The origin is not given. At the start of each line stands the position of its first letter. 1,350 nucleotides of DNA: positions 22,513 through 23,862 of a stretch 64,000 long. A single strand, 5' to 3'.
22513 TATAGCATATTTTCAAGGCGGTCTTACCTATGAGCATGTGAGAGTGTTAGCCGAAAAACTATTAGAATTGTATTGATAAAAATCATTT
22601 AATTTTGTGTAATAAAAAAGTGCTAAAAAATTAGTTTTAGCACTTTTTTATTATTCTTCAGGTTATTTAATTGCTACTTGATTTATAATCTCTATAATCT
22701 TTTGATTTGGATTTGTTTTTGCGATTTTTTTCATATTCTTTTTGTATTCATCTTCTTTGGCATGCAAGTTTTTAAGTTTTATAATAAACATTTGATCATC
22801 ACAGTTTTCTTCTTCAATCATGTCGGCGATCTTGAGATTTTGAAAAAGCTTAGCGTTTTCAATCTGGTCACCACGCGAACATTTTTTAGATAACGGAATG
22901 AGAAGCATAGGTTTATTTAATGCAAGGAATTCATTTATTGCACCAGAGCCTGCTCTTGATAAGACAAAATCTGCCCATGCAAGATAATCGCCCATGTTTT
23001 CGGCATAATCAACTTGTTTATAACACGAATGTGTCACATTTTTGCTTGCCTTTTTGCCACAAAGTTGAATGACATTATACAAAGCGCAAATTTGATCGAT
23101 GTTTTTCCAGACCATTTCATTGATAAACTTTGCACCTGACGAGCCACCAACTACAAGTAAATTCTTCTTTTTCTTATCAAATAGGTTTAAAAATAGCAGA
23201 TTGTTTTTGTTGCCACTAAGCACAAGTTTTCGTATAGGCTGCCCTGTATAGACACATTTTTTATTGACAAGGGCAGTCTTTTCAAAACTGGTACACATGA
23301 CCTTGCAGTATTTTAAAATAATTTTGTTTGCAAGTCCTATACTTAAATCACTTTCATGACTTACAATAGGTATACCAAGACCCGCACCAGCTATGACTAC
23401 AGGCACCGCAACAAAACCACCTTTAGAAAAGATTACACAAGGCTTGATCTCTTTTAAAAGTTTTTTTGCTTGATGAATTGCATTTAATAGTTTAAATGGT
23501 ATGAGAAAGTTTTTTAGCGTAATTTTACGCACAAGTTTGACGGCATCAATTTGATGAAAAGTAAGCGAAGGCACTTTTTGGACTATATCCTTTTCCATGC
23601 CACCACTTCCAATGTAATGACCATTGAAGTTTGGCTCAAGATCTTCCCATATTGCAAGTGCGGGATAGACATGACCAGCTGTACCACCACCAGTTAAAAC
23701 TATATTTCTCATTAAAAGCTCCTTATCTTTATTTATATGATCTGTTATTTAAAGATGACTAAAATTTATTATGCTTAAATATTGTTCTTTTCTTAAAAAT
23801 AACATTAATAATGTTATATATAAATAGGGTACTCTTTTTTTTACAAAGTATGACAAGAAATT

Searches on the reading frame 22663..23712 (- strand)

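Call 7: search_protein_families(library=ncbifam, proteins=[window:22663-23712:-])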
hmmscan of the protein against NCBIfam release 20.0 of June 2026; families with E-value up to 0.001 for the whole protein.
window:22663-23712:- (349 aa): 7 families
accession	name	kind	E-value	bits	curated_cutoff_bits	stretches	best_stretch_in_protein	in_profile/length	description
NF009102.0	PRK12446.1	equivalog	3e-91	306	339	1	1-346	1-352/352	undecaprenyldiphospho-muramoylpentapeptide beta-N-acetylglucosaminyltransferase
TIGR01133.1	murG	equivalog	6.6e-73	245.7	250.25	1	1-343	5-353/353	undecaprenyldiphospho-muramoylpentapeptide beta-N-acetylglucosaminyltransferase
NF041548.1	PssE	equivalog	5.1e-09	36.2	120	1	201-331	13-139/146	PssE/Cps14G family polysaccharide biosynthesis glycosyltransferase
NF010134.0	PRK13608.1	equivalog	1.3e-08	34.4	557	1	154-340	173-362/391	diglucosyl diacylglycerol synthase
TIGR00661.1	MJ1255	subfamily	3.9e-08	32.9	195.9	1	9-310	8-308/321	MJ1255/VC2487 family glycosyltransferase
TIGR01426.2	MGT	subfamily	5.8e-05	22.3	260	0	243-332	289-372/393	macrolide family glycosyltransferase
NF033129.1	macro_glyco_Mgt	subfamily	0.00048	19.2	700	1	242-316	289-358/393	macrolide-inactivating glycosyltransferase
